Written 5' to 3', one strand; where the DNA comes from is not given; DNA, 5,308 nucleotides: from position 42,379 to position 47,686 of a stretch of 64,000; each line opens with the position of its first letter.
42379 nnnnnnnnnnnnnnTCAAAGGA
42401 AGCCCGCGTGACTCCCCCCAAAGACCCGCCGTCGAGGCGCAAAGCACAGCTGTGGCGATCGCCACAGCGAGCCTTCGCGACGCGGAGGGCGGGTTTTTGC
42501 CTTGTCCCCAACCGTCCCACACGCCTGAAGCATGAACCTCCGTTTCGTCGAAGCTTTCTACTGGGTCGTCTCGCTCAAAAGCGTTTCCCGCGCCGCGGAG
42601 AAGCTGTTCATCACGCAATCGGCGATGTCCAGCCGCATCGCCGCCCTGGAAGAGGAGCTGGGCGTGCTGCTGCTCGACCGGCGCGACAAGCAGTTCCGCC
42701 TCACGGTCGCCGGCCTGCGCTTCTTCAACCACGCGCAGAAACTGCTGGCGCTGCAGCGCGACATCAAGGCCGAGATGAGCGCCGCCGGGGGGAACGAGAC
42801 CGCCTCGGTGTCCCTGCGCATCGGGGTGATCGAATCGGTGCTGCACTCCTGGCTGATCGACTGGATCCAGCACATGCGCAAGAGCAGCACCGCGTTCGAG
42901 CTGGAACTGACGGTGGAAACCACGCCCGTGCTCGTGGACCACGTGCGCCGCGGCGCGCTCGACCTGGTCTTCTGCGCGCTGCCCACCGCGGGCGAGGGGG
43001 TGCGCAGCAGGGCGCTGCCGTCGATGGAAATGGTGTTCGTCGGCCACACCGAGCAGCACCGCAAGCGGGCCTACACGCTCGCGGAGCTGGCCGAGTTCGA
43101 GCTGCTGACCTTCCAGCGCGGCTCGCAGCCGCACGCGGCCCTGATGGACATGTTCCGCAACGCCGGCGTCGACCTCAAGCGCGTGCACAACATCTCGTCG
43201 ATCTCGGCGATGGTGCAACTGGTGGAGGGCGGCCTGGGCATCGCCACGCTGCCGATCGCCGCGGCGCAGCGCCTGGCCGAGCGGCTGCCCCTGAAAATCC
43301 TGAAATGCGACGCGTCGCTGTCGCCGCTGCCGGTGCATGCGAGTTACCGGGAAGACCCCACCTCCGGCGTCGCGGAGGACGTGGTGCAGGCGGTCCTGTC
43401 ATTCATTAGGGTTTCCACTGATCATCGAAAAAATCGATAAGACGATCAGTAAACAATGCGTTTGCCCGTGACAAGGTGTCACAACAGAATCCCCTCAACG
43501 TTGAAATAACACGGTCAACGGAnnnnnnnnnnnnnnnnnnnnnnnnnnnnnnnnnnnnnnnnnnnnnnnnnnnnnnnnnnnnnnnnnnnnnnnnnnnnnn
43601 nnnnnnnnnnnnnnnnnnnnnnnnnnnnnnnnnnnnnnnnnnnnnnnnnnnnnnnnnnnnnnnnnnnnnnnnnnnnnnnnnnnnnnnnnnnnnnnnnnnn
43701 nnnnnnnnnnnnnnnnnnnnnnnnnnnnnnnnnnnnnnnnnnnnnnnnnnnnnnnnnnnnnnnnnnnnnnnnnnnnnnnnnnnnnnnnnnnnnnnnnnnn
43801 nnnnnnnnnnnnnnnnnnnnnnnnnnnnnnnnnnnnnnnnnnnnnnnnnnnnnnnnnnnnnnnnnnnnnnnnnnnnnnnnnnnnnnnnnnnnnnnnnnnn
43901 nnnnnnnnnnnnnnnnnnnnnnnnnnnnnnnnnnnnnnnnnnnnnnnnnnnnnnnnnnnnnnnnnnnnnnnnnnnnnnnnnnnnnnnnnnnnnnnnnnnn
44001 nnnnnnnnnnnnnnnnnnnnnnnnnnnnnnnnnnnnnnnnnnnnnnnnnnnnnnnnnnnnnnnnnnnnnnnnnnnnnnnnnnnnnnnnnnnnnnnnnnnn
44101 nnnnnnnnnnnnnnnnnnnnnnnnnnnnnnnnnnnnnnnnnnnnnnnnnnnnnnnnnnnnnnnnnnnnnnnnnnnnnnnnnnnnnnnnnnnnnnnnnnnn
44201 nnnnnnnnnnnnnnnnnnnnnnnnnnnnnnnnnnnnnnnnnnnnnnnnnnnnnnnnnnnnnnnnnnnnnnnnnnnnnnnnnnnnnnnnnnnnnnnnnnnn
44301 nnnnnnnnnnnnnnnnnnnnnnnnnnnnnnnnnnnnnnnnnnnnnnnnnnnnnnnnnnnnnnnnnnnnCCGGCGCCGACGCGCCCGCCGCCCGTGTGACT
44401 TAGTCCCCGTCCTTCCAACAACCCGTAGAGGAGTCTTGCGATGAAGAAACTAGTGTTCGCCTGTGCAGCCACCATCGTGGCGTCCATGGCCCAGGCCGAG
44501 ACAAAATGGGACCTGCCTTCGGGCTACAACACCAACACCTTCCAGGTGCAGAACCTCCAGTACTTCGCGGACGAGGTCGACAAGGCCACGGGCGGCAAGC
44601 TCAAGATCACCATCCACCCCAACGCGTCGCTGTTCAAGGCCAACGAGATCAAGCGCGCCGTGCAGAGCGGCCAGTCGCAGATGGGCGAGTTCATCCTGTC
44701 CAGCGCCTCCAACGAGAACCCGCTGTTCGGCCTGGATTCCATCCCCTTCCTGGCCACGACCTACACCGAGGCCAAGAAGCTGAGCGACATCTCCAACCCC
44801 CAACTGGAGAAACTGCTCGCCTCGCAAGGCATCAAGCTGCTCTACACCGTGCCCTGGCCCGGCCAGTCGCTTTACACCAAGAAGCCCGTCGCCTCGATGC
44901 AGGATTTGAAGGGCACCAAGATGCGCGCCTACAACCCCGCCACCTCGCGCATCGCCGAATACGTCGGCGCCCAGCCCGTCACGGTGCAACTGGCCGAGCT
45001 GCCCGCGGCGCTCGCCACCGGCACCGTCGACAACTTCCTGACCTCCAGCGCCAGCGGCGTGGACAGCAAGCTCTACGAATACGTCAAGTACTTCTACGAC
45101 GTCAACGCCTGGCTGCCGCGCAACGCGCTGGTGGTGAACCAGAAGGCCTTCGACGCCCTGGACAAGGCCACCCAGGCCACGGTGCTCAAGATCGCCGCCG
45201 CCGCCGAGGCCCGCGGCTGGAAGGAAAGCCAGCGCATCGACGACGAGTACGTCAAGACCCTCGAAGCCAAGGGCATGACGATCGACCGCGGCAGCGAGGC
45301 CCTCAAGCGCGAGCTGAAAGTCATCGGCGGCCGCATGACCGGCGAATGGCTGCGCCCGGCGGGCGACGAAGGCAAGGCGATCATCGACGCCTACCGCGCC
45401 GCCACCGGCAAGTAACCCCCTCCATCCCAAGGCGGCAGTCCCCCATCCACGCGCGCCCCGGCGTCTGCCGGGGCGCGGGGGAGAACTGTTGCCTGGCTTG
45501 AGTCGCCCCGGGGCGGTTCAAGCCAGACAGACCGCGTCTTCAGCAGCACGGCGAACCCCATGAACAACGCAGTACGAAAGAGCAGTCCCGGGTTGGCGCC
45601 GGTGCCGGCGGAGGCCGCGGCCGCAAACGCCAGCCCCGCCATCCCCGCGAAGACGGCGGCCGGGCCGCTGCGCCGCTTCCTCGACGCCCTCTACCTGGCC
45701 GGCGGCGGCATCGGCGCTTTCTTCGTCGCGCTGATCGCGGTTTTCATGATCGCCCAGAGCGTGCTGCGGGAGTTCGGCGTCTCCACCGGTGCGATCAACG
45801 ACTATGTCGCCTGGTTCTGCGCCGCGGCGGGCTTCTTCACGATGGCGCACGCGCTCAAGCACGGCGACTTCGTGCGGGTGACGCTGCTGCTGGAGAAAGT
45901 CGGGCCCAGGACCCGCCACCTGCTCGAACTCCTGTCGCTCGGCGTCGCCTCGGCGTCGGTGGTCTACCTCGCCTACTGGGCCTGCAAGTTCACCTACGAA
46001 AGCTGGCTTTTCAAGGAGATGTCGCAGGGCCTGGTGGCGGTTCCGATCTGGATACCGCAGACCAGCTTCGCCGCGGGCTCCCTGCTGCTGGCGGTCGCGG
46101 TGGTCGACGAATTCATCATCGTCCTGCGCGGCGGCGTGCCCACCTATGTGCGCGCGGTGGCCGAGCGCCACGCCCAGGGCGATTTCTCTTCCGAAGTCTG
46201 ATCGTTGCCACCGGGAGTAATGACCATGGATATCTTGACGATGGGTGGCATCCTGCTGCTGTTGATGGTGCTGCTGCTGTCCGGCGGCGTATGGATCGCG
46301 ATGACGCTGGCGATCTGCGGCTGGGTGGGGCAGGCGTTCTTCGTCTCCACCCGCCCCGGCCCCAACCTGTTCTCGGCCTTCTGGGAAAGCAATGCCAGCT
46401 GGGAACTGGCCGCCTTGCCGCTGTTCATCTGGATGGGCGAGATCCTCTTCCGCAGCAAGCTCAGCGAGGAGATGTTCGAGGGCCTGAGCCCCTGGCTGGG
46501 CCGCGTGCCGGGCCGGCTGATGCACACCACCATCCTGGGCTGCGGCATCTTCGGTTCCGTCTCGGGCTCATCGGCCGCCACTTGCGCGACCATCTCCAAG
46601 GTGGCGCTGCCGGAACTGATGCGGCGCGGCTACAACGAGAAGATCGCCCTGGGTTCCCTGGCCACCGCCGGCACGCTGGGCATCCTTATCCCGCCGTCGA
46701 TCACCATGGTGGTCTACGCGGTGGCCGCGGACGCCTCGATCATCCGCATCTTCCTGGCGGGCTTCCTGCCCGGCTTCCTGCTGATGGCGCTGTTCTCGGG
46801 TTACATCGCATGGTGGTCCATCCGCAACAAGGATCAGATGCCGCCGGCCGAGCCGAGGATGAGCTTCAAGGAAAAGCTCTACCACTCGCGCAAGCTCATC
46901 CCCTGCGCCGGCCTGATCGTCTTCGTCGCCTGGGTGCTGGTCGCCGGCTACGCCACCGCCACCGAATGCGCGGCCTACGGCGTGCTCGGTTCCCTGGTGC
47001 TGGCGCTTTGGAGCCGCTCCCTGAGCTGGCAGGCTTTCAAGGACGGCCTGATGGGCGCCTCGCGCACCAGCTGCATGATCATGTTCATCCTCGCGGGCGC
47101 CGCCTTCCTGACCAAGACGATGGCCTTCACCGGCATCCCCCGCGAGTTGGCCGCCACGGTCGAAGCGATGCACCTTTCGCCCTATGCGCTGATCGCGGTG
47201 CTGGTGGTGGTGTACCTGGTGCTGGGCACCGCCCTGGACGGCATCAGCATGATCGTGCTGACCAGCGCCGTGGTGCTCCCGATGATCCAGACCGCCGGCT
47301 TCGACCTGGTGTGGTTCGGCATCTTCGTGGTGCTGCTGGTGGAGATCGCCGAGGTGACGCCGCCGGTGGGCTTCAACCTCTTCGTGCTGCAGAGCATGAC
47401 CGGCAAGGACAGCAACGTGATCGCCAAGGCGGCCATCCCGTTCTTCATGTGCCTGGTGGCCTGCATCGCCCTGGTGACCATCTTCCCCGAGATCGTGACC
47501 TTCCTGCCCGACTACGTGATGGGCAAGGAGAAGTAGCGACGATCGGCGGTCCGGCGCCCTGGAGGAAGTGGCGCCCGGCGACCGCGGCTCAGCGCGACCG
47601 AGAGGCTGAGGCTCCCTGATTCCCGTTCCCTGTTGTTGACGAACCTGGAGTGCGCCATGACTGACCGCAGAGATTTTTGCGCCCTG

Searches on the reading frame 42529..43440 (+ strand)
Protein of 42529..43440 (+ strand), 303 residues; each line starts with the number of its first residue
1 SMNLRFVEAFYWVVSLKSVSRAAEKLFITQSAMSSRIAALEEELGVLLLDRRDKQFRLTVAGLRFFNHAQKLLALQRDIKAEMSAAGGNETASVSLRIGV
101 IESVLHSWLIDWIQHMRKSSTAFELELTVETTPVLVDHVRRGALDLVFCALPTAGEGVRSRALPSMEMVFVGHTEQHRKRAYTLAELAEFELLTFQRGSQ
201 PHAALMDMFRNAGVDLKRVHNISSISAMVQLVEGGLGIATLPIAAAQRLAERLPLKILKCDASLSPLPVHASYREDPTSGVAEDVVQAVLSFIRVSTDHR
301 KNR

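Call 71: search_protein_families(library=pfam, proteins=[window:42529-43440:+], max_evalue=0.00001)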
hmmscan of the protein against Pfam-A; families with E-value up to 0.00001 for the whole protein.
window:42529-43440:+ (303 aa): 2 families
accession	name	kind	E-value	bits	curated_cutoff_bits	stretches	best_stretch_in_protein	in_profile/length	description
PF03466.25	LysR_substrate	-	7.5e-34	117.4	28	1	95-290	7-205/209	LysR substrate binding domain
PF00126.33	HTH_1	-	3.5e-18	65.7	26.6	1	5-62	2-59/60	Bacterial regulatory helix-turn-helix protein, lysR family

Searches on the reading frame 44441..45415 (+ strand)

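Call 16: search_protein_families(library=pfam, proteins=[window:44441-45415:+], max_evalue=0.001)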
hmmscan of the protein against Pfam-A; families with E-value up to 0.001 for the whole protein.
window:44441-45415:+ (324 aa): 1 family
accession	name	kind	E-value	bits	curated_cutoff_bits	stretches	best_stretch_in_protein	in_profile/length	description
PF03480.18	DctP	-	4e-44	151.5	23.4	1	31-286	7-265/286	Bacterial extracellular solute-binding protein, family 7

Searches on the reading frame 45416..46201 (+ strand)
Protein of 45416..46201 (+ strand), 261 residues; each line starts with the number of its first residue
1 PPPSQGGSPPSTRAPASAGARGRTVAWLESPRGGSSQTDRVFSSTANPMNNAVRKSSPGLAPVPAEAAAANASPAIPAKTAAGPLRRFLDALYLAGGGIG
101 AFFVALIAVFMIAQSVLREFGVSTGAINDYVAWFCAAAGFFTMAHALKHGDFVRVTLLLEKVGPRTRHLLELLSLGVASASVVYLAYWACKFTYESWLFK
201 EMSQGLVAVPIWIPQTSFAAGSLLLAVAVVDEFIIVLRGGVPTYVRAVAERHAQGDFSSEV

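Call 16: search_protein_families(library=pfam, proteins=[window:45416-46201:+], max_evalue=0.001)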
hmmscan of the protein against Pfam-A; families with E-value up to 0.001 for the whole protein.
window:45416-46201:+ (261 aa): 1 family
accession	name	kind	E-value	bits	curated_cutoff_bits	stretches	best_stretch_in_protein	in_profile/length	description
PF04290.18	DctQ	-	1.9e-17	63.8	28.3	1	107-238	1-131/132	Tripartite ATP-independent periplasmic transporters, DctQ component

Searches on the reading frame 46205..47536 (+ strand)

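Call 16: search_protein_families(library=pfam, proteins=[window:46205-47536:+], max_evalue=0.001)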
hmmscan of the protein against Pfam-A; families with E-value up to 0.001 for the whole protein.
window:46205-47536:+ (443 aa): 1 family
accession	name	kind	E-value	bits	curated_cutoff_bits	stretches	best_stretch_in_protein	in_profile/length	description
PF06808.19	DctM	-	9.2e-83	278.8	23.8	1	19-430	2-413/413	Tripartite ATP-independent periplasmic transporter, DctM component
